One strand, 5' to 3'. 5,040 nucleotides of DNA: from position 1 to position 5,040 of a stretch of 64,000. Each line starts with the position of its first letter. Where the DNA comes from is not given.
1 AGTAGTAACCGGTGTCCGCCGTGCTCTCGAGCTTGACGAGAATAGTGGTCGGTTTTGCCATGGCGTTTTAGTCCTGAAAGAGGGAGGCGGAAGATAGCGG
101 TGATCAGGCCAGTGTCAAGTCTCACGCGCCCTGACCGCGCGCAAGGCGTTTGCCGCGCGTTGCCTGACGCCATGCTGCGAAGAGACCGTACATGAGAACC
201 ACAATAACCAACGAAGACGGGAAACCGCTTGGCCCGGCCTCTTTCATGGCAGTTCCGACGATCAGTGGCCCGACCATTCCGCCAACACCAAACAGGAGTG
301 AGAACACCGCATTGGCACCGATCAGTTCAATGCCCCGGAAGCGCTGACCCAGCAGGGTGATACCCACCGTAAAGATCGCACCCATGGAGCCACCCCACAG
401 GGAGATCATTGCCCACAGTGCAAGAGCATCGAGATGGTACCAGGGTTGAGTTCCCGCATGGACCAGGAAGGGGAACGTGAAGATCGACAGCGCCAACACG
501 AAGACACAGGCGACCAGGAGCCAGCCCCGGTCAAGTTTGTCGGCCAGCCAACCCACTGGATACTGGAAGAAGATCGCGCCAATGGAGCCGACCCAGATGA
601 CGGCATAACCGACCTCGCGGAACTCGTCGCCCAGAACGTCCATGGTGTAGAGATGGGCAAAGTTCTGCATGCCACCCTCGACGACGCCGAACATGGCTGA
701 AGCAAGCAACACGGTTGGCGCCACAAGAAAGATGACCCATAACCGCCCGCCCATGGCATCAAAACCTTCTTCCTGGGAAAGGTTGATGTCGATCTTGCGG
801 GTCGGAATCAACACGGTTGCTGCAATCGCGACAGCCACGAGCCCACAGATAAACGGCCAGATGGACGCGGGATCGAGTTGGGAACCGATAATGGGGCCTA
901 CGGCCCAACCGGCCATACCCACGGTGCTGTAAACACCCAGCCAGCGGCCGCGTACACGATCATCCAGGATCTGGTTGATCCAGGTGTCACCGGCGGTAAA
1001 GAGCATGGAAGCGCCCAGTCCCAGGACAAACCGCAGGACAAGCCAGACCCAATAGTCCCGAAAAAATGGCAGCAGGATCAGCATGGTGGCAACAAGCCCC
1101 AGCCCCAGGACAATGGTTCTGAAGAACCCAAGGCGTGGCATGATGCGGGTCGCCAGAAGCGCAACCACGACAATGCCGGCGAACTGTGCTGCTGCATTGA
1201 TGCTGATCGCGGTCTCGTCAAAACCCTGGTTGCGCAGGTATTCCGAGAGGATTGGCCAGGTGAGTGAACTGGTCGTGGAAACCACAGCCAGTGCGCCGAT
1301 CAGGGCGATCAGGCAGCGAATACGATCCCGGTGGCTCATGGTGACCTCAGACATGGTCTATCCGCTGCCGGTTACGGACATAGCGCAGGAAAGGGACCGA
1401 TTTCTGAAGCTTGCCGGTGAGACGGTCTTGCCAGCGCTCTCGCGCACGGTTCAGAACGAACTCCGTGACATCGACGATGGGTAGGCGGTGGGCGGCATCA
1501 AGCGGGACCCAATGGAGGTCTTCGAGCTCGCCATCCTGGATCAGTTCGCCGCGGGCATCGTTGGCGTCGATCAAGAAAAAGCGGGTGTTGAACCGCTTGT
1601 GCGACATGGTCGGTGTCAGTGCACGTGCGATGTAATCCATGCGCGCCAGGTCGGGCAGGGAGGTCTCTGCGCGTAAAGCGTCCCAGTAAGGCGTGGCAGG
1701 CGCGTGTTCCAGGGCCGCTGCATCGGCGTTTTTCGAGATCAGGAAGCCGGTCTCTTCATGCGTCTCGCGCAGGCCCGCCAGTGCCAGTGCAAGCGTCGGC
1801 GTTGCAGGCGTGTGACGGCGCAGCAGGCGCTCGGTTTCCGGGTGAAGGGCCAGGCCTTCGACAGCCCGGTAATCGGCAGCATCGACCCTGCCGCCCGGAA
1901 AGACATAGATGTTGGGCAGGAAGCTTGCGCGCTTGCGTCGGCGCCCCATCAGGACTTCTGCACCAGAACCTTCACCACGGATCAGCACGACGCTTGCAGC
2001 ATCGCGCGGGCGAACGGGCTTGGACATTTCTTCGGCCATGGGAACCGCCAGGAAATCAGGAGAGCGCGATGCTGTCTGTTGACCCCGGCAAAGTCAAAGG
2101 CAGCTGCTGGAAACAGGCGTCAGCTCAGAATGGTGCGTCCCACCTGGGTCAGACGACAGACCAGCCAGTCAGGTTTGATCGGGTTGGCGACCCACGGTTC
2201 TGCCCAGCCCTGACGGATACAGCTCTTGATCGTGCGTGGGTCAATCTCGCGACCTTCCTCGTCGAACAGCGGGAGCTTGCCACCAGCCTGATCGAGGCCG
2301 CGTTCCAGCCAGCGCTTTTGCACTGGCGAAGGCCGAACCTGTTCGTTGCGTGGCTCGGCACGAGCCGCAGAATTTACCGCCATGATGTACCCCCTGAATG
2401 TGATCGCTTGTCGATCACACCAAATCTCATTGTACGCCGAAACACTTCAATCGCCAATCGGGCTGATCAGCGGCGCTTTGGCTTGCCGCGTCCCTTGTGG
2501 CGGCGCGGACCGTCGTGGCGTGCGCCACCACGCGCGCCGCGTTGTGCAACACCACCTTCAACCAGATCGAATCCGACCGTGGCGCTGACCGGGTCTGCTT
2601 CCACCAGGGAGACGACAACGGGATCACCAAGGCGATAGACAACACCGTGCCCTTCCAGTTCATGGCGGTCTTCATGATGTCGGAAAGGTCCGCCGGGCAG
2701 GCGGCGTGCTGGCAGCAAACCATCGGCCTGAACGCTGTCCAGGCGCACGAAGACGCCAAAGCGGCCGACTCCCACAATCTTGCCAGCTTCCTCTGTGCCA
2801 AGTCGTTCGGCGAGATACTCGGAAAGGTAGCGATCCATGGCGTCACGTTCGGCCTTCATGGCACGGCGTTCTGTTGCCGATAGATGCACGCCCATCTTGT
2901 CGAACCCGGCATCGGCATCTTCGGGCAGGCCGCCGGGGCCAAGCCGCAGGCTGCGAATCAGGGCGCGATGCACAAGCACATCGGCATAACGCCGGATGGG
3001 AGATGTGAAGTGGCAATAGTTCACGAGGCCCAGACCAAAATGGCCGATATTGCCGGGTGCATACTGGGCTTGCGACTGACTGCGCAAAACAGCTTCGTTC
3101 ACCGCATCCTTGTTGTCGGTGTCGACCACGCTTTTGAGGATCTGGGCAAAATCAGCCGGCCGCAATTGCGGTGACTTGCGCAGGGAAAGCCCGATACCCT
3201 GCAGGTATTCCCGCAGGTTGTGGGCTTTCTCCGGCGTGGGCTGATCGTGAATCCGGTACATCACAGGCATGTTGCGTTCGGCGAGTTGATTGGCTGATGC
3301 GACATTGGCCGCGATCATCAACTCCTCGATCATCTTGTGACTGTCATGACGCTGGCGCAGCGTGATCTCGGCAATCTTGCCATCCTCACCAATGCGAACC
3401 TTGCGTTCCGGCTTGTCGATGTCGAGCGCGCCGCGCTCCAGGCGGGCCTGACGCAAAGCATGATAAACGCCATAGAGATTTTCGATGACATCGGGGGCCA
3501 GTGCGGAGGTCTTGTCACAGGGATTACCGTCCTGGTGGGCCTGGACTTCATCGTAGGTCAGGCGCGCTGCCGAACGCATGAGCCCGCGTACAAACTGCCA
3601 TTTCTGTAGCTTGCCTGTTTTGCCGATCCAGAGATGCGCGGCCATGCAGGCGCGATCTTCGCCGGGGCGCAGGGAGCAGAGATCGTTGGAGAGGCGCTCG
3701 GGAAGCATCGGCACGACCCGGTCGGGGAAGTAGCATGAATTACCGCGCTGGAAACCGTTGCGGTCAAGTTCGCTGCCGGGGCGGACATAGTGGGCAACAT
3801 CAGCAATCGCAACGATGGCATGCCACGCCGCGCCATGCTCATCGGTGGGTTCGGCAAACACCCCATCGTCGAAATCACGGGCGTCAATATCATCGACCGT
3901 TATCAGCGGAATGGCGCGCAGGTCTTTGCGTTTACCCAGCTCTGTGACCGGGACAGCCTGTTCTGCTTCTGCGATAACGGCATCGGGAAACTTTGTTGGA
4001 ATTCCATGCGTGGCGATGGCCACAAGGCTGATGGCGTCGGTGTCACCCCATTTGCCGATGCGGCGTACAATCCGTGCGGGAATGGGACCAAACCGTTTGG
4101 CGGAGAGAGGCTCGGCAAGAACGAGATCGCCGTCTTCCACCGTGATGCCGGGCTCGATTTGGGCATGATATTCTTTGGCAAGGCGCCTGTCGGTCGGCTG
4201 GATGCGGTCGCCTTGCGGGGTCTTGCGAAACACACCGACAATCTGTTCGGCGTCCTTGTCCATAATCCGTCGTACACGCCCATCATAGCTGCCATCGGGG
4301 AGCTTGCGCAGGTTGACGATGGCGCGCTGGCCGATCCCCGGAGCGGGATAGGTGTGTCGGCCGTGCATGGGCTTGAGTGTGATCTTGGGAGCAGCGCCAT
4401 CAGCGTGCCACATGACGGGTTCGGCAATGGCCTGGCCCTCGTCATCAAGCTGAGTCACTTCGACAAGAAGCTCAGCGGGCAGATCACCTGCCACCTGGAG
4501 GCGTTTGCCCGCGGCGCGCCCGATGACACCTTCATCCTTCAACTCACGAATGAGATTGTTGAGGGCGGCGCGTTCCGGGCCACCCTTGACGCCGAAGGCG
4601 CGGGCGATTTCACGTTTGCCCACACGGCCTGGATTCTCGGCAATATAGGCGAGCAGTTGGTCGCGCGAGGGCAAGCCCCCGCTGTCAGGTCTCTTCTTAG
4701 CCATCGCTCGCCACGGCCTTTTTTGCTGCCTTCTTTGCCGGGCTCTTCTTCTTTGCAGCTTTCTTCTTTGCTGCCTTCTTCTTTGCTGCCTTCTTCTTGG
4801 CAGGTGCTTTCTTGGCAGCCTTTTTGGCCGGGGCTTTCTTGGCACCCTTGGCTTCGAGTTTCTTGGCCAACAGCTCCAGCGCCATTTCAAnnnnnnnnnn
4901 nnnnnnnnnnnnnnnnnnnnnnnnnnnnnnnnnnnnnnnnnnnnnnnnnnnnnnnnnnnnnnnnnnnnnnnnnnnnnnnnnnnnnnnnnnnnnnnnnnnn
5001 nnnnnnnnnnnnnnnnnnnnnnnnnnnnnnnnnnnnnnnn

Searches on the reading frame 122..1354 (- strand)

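Call 91: search_protein_families(library=pfam, proteins=[window:122-1354:-], max_evalue=0.00001)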
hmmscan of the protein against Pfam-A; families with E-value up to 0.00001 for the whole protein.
window:122-1354:- (410 aa): 2 families
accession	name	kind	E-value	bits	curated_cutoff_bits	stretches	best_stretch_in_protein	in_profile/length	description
PF07690.21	MFS_1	-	6e-39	134.4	33.4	2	20-327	3-311/347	Major Facilitator Superfamily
PF12832.13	MFS_1_like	-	8.3e-11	42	25.2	1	16-157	215-358/373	MFS_1 like family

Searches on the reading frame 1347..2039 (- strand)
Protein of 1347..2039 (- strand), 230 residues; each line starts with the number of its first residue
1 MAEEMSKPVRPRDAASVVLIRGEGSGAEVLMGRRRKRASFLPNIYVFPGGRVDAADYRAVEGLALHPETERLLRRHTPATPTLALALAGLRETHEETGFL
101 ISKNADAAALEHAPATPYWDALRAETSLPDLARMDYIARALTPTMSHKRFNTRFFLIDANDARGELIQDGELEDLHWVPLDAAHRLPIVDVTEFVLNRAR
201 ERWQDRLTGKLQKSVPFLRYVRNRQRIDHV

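Call 91: search_protein_families(library=pfam, proteins=[window:1347-2039:-], max_evalue=0.00001)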
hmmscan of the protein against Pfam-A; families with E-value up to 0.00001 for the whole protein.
window:1347-2039:- (230 aa): 1 family
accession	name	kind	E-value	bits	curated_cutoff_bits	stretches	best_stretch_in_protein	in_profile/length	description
PF00293.34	NUDIX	-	2.9e-09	37.5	21.1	0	90-186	49-121/134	NUDIX domain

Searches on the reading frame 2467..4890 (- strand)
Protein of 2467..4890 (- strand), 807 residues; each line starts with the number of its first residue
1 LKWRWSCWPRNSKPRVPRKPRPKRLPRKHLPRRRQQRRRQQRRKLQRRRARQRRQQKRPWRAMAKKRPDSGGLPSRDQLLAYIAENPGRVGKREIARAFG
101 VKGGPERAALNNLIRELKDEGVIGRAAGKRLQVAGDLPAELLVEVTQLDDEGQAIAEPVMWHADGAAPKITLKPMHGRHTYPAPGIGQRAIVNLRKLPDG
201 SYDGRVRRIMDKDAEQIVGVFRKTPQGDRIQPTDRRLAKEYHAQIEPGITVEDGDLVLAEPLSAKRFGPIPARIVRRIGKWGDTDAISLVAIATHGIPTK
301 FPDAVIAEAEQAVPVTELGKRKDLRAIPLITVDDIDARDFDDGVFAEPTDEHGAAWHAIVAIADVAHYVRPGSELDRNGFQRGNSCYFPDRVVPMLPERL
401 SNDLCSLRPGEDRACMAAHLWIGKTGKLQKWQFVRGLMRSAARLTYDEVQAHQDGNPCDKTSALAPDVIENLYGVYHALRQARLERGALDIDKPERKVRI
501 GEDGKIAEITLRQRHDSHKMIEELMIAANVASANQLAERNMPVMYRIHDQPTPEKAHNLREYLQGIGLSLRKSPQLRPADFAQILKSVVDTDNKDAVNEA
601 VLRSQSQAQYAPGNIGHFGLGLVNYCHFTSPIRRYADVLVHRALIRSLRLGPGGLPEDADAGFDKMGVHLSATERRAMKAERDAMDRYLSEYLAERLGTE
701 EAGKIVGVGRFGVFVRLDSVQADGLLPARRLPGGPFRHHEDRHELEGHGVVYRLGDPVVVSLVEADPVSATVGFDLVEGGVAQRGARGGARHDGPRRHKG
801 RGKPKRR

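Call 65: search_protein_families(library=pfam, proteins=[window:2467-4890:-], max_evalue=0.00001)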
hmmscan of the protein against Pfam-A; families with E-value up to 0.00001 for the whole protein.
window:2467-4890:- (807 aa): 2 families
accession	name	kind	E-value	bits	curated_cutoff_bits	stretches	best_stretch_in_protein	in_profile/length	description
PF00773.25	RNB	-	2.1e-98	330.1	29.3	1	321-648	1-324/326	RNB domain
PF17876.7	CSD2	-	4.1e-06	27.2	26.2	0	231-302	3-74/74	Cold shock domain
